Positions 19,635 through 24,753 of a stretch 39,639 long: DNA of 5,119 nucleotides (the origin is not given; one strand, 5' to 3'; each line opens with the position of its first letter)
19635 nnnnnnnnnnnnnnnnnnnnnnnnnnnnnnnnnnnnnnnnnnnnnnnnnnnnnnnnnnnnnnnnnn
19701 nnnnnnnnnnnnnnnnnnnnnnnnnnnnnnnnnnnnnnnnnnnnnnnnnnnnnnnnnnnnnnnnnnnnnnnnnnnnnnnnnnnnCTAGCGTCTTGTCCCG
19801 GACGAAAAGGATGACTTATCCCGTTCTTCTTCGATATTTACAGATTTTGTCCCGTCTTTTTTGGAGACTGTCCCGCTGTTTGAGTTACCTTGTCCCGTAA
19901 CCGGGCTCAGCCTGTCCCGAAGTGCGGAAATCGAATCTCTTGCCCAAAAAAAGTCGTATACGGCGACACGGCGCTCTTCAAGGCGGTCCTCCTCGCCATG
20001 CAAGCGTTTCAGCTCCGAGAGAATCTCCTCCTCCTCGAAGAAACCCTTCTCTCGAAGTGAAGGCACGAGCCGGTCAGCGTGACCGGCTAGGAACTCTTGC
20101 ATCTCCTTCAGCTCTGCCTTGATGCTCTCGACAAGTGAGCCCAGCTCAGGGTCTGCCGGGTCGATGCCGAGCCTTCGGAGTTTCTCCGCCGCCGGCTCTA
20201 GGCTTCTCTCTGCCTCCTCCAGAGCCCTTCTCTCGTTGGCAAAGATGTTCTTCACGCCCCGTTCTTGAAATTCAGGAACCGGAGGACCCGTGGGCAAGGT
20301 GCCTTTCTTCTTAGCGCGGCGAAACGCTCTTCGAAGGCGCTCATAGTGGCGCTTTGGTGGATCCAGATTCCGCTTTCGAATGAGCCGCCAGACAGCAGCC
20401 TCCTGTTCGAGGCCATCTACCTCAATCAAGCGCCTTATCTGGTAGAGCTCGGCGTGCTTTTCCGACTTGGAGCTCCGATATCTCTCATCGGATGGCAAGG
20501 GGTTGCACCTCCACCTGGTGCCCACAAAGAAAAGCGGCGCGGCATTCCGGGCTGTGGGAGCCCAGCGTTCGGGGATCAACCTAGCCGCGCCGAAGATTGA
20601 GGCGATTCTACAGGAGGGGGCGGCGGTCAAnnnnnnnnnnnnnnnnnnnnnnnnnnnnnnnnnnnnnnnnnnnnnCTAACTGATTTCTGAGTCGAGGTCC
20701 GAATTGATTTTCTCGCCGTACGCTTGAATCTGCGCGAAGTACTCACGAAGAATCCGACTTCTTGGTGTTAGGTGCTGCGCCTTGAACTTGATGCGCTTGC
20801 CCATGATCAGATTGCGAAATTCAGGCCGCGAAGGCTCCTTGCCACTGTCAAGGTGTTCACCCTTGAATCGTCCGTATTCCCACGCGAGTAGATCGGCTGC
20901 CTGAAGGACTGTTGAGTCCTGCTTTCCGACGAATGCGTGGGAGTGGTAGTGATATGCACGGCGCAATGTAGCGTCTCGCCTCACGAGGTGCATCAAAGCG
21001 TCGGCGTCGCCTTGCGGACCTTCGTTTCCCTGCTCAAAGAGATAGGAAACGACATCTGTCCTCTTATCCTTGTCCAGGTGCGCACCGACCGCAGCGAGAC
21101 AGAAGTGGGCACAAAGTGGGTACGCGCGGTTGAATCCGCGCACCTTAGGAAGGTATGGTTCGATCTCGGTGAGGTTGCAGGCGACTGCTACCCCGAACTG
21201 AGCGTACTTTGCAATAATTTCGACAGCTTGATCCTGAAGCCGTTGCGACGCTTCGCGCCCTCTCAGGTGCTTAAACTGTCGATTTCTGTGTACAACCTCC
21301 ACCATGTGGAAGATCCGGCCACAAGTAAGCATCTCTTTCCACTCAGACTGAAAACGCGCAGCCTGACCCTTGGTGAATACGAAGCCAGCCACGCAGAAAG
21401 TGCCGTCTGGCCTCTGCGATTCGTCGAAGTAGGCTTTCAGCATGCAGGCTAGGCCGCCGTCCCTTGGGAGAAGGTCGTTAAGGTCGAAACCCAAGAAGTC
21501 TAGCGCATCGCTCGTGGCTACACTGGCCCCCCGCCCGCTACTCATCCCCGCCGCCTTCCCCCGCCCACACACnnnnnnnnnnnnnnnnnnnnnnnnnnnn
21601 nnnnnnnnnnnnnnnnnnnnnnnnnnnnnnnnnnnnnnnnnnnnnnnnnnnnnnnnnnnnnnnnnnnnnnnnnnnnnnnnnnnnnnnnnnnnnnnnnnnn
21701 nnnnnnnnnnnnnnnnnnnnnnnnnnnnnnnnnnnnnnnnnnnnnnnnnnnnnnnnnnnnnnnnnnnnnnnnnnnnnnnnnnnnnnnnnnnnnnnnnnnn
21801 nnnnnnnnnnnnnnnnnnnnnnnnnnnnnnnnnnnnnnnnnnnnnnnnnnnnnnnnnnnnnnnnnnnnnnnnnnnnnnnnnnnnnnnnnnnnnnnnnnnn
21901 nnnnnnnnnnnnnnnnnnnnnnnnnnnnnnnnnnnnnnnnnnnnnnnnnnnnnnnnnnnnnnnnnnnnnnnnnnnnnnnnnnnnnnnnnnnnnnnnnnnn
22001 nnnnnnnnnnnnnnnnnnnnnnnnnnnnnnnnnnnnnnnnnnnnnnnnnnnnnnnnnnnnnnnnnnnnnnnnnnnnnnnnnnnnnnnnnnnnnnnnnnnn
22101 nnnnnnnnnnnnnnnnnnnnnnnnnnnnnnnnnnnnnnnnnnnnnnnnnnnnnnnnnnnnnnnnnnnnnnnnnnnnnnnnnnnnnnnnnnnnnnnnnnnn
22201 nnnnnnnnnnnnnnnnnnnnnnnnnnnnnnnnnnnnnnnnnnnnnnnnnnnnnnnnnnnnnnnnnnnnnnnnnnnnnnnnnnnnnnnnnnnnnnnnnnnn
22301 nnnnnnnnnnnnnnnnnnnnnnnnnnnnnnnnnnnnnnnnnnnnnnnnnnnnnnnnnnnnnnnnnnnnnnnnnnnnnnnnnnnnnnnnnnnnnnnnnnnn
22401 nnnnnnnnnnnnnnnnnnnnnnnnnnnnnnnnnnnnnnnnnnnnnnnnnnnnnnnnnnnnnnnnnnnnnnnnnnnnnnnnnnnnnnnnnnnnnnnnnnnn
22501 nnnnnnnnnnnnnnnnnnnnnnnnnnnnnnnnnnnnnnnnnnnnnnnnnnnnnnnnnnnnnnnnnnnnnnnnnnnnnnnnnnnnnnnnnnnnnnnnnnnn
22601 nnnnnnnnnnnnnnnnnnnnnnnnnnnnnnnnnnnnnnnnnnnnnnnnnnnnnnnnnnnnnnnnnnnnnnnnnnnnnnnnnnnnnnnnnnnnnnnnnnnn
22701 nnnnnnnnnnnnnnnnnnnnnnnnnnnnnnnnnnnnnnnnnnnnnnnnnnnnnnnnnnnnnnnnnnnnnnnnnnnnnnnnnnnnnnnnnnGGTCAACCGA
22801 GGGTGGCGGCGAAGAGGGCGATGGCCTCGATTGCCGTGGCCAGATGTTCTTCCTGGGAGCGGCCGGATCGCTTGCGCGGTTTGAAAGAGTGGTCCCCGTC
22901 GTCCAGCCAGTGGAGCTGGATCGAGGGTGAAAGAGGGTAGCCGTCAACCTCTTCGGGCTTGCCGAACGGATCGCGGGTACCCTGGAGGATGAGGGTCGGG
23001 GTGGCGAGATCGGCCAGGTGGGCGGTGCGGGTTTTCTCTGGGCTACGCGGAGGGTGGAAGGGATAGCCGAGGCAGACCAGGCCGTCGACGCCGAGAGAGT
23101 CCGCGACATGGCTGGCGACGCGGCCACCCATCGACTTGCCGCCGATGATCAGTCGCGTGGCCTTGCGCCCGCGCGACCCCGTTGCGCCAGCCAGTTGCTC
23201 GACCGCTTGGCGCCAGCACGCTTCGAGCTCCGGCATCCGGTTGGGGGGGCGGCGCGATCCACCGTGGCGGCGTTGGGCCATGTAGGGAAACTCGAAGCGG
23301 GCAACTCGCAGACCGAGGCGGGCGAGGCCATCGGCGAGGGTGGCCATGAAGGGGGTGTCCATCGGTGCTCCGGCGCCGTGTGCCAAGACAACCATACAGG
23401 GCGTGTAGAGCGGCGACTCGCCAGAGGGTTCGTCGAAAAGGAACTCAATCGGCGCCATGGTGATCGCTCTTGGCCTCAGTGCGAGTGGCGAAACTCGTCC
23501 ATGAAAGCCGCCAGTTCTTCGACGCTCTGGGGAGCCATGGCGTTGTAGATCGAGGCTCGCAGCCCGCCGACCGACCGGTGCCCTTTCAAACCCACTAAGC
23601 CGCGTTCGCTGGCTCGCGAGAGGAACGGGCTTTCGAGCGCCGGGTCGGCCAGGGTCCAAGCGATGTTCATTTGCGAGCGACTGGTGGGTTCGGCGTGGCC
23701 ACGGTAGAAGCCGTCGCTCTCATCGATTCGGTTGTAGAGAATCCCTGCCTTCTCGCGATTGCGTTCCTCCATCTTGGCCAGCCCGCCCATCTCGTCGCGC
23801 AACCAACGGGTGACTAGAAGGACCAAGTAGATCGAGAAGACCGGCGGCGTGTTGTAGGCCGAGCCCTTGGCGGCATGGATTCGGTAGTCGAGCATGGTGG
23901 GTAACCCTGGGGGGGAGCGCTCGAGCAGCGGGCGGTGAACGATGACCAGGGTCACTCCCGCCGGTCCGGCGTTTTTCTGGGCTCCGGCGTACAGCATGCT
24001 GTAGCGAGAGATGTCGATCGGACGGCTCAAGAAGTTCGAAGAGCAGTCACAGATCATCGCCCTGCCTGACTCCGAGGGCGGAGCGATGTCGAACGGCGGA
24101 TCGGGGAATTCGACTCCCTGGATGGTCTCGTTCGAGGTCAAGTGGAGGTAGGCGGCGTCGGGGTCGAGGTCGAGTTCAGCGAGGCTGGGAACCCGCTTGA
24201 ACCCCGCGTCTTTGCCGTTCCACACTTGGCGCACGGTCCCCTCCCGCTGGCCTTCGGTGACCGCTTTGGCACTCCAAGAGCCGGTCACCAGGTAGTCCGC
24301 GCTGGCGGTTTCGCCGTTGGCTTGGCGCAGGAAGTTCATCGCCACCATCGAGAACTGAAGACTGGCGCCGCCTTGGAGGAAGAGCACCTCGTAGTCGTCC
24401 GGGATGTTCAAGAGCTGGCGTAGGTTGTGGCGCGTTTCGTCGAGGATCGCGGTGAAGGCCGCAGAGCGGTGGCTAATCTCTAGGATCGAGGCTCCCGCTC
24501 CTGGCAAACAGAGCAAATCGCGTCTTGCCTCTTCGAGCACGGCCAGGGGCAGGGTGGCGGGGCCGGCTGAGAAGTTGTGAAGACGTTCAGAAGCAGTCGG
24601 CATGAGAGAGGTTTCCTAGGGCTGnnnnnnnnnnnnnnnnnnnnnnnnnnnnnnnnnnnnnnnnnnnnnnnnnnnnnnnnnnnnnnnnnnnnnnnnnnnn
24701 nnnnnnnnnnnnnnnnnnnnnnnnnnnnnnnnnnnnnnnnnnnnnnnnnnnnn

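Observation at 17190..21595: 4.39-kb IS1-family element with long cargo: 26-bp IRs, 8-bp TSD, centrally placed transposase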

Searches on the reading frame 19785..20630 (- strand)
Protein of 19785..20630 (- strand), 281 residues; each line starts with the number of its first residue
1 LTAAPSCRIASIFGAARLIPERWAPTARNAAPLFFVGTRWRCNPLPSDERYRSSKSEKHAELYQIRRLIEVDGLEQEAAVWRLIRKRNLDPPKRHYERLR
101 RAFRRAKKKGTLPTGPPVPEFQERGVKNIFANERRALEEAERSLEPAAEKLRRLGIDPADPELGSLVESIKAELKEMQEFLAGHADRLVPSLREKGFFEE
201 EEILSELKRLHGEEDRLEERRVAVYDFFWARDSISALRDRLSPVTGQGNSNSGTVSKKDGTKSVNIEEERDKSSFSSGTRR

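Call 7: search_protein_families(library=pfam, proteins=[window:19785-20630:-], max_evalue=0.01)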
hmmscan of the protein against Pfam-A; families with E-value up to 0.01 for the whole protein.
window:19785-20630:- (281 aa): 0 families

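Call 8: search_protein_families(library=ncbifam, proteins=[window:19785-20630:-], max_evalue=0.01)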
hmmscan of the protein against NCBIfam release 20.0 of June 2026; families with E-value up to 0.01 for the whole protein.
window:19785-20630:- (281 aa): 0 families

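Call 25: search_protein_families(library=padloc, proteins=[window:19785-20630:-], max_evalue=0.1)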
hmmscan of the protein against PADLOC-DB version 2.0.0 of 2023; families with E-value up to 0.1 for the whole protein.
window:19785-20630:- (281 aa): 0 families

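Call 26: search_protein_families(library=phrogs, proteins=[window:19785-20630:-], max_evalue=0.1)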
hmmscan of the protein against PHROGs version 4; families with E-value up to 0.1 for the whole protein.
window:19785-20630:- (281 aa): 0 families

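Call 82: search_protein_representatives(protein=window:19785-20498:-)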
Query: 237 residues. Proteins with E-value up to 0.001 (for the whole library): 21; up to 1e-10: 3; up to 1e-30: 1. The best 21 are listed.
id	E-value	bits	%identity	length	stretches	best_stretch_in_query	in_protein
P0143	4.2e-147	504.3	100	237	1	1-237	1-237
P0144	2.9e-23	99.4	34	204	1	3-201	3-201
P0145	2.1e-11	60.6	36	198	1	49-166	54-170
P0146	8.7e-08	48.7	28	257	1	21-187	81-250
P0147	6.3e-06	42.7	27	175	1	46-180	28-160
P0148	8.8e-06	42.2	27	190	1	54-202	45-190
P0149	1.3e-05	41.7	27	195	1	18-202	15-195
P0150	1.5e-05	41.4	29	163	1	51-188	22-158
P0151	3.7e-05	40.2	27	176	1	46-164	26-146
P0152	3.9e-05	40.1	28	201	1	34-149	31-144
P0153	4.8e-05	39.8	29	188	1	16-177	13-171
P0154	5.2e-05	39.7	28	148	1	48-188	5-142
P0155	7.3e-05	39.2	37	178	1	49-184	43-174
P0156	1.0e-04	38.7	25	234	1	15-209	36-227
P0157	1.1e-04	38.6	34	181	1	18-114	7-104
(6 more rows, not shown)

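Call 85: find_encoding_contigs(protein=P0145, flank=5000, max_places=3)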
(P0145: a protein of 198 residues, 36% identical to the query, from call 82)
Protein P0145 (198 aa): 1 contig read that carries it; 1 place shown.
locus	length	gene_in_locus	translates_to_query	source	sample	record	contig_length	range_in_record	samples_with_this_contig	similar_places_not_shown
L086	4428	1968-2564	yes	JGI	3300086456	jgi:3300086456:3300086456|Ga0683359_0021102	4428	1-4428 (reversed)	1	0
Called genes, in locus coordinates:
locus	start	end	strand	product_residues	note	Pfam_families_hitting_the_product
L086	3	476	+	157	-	?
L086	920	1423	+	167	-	-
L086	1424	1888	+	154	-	-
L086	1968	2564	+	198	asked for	-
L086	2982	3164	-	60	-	-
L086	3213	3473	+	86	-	-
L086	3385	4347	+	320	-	-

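Call 91: predict_structure(alignment_id=A7)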
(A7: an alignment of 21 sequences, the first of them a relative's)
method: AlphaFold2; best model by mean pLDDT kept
length: 237 residues; sequences in the alignment: 21
mean_pLDDT: 89.3   pTM: 0.69
mean pLDDT of the five models: 89.3, 89.1, 88.1, 87.8, 87.3
residues with pLDDT >= 90: 180; 70-90: 18; 50-70: 33; < 50: 6
segments of 3 or more residues with pLDDT < 50: 210-212
pLDDT, mean of each block of 10 residues (from residue 1): 67 94 98 97 90 96 97 92 97 98 98 97 97 98 98 98 98 98 98 91 57 53 62 70
secondary structure, 60 per line:
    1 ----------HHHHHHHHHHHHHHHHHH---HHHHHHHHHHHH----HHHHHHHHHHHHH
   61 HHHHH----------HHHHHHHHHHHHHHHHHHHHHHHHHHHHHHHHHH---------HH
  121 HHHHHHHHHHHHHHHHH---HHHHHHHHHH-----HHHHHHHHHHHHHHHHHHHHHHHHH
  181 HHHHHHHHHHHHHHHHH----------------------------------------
elements in order: H11-28 H32-43 H48-65 H76-109 H119-137 H141-150 H156-197

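Call 93: fold_search(model_id=the predicted structure, library=pdb)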
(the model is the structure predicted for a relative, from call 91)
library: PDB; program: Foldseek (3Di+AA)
matches with E <= 10: 47; with E <= 0.001: 0
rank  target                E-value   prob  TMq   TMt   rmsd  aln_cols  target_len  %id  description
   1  9bye                  2.2e+00  0.15  0.19  0.25  32.9       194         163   10  Nanoparticle Crystal Structure of a Thermostabilized Mutant E.coli Ferritin ECFTNA (released 2025-11-26)
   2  7mqa_SB               2.2e+00  0.11  0.18  0.11  13.0       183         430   12  Cryo-EM structure of the human SSU processome, state post-A1 (released 2021-09-22)
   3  2yfb_B                2.6e+00  0.13  0.20  0.20  21.6       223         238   11  X-ray structure of McpS ligand binding domain in complex with succinate (released 2012-04-18)
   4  7zqy_B                2.8e+00  0.25  0.25  0.29   8.8       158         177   16  Chaetomium thermophilum Rad50 Zn hook (released 2022-12-28)
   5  2yfa_A                3.0e+00  0.08  0.17  0.17  18.9       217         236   13  X-ray structure of McpS ligand binding domain in complex with malate (released 2012-04-18)
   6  7zjr                  3.1e+00  0.06  0.17  0.15  24.5       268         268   13  X-ray structure of the periplasmic region of PilJ from P. aeruginosa (released 2022-04-27)
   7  2yfb_A                3.3e+00  0.11  0.21  0.21  20.8       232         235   12  X-ray structure of McpS ligand binding domain in complex with succinate (released 2012-04-18)
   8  4zwt_E                4.0e+00  0.12  0.20  0.28  13.2       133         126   10  Crystal Structure of the Bacteriophage T4 recombination mediator protein UvsY, Lattice Type IV (released 2016-03-02)
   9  6gy8_A                4.2e+00  0.18  0.19  0.15   7.1        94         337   11  Crystal structure of XaxA from Xenorhabdus nematophila (released 2018-07-25)
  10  9k7t_B                4.4e+00  0.11  0.13  0.28  16.2       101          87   16  Crystal structure of designed zinc-induced homotetramer C4-Zn1-HEHE-1 (released 2025-10-29)
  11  4zwt_M                4.8e+00  0.11  0.20  0.29  13.4       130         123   12  Crystal Structure of the Bacteriophage T4 recombination mediator protein UvsY, Lattice Type IV (released 2016-03-02)
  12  2yfa_B                4.8e+00  0.06  0.18  0.18  19.3       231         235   14  X-ray structure of McpS ligand binding domain in complex with malate (released 2012-04-18)
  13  7zqy_A                5.3e+00  0.41  0.30  0.38   7.9       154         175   15  Chaetomium thermophilum Rad50 Zn hook (released 2022-12-28)
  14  4eya_B                5.3e+00  0.13  0.19  0.32  25.3       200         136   10  Crystal Structure of a Plectonemic RNA Supercoil (released 2012-06-20)
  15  6gy8_B                5.5e+00  0.12  0.18  0.13   7.8        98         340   12  Crystal structure of XaxA from Xenorhabdus nematophila (released 2018-07-25)
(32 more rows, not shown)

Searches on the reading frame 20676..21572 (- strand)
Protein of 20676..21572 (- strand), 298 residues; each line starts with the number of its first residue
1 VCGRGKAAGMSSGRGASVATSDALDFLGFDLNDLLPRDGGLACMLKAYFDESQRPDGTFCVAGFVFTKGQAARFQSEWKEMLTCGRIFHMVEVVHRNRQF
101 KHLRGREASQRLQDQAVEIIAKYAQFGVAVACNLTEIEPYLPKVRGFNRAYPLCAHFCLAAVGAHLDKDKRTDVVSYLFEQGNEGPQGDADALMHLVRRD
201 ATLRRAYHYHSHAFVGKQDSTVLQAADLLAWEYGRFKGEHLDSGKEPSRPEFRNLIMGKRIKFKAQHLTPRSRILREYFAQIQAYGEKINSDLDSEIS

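Call 7: search_protein_families(library=pfam, proteins=[window:20676-21572:-], max_evalue=0.01)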
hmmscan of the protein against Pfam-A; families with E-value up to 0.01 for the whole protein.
window:20676-21572:- (298 aa): 1 family
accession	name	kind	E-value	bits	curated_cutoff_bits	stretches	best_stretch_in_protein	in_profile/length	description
PF12686.12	DUF3800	-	2.8e-05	25.3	21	1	47-235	2-148/149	Protein of unknown function (DUF3800)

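Call 8: search_protein_families(library=ncbifam, proteins=[window:20676-21572:-], max_evalue=0.01)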
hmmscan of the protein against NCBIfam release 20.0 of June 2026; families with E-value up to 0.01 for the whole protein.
window:20676-21572:- (298 aa): 0 families

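Call 25: search_protein_families(library=padloc, proteins=[window:20676-21572:-], max_evalue=0.1)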
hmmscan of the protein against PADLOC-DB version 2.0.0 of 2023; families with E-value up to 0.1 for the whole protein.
window:20676-21572:- (298 aa): 0 families

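Call 26: search_protein_families(library=phrogs, proteins=[window:20676-21572:-], max_evalue=0.1)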
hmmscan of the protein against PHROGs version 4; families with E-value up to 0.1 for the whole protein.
window:20676-21572:- (298 aa): 0 families

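Call 43: search_protein_families(library=pfam, alignment_id=A2, max_evalue=0.001)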
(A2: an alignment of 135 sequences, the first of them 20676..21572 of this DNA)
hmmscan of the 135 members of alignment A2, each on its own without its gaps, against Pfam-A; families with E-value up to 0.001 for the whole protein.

A. member 1, window:20676-21572:- (298 aa): 1 family
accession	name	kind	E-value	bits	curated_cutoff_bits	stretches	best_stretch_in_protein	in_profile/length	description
PF12686.12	DUF3800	-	2.8e-05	25.3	21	1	47-235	2-148/149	Protein of unknown function (DUF3800)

B. families by the number of members that match (of 135 scanned): 53 families (the first 25 are shown)
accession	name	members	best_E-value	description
PF01381.28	HTH_3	10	7.8e-11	Helix-turn-helix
PF13560.12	HTH_31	7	4e-07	Helix-turn-helix domain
PF11950.13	DUF3467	4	1.1e-13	Protein of unknown function (DUF3467)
PF12844.13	HTH_19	4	2.1e-07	Helix-turn-helix domain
PF10546.14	P63C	3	1.2e-32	P63C domain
PF13401.12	AAA_22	3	3.2e-22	AAA domain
PF06114.19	Peptidase_M78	3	1.5e-17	IrrE N-terminal-like domain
PF13191.12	AAA_16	3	1.9e-09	AAA ATPase domain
PF13744.12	HTH_37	3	3.4e-09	Helix-turn-helix domain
PF00004.35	AAA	3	6e-08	ATPase family associated with various cellular activities (AAA)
PF13676.11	TIR_2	2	1.3e-29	TIR domain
PF13274.11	SocA_Panacea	2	1.4e-20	Antitoxin SocA-like, Panacea domain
PF05534.18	HicB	2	6.8e-13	HicB family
PF01582.25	TIR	2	1.4e-11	TIR domain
PF20703.3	nSTAND1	2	9.5e-08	Novel STAND NTPase 1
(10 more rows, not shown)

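Call 65: list_cluster_members(proteins=[P0001, window:20676-21572:-, window:21600-22790:+])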
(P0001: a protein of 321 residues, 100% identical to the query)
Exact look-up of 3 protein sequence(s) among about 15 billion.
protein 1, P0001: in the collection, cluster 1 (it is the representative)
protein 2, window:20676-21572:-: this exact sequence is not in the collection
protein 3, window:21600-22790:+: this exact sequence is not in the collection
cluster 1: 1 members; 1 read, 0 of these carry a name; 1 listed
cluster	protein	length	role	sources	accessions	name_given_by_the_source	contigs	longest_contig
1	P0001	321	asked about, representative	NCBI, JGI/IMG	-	-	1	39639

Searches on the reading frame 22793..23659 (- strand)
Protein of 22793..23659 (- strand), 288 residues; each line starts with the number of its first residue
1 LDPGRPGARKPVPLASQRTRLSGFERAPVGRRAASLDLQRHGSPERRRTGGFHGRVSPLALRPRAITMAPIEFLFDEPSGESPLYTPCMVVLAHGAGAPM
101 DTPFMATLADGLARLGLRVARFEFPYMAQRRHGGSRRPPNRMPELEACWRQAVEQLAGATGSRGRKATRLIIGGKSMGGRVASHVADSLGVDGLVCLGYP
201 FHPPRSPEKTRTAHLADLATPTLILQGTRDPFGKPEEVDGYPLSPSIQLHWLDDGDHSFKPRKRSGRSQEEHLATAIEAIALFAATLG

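Call 79: search_protein_families(library=pfam, proteins=[window:22793-23659:-], max_evalue=0.001)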
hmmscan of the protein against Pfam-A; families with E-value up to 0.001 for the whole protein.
window:22793-23659:- (288 aa): 4 families
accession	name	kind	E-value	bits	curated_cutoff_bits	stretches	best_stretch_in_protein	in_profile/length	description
PF20408.4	Abhydrolase_11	-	1.4e-78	263.5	27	1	89-283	4-191/193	Alpha/beta hydrolase domain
PF12146.15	Hydrolase_4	-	3.3e-06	27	27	0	89-197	6-107/239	Serine aminopeptidase, S33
PF12697.13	Abhydrolase_6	-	5.3e-05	24.4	26.3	1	90-196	1-90/217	Alpha/beta hydrolase family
PF01738.24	DLH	-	0.00038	20.5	21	1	163-271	92-200/217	Dienelactone hydrolase family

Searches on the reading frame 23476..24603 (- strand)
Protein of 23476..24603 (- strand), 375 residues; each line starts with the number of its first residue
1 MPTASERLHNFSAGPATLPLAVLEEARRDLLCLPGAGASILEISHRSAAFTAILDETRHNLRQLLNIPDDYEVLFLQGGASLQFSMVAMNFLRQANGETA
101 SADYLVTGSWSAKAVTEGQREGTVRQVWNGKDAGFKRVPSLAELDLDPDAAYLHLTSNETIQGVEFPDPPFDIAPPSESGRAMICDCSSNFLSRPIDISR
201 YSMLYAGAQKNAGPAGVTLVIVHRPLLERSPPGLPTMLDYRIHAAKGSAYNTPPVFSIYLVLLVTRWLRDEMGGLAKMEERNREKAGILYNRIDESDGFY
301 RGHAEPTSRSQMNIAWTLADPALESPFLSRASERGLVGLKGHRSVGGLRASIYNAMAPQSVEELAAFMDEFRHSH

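Call 79: search_protein_families(library=pfam, proteins=[window:23476-24603:-], max_evalue=0.001)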
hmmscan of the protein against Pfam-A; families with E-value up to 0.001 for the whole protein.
window:23476-24603:- (375 aa): 1 family
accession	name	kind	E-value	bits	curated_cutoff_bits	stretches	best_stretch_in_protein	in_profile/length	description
PF00266.25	Aminotran_5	-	7.1e-42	144.1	21.5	1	10-364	3-371/371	Aminotransferase class-V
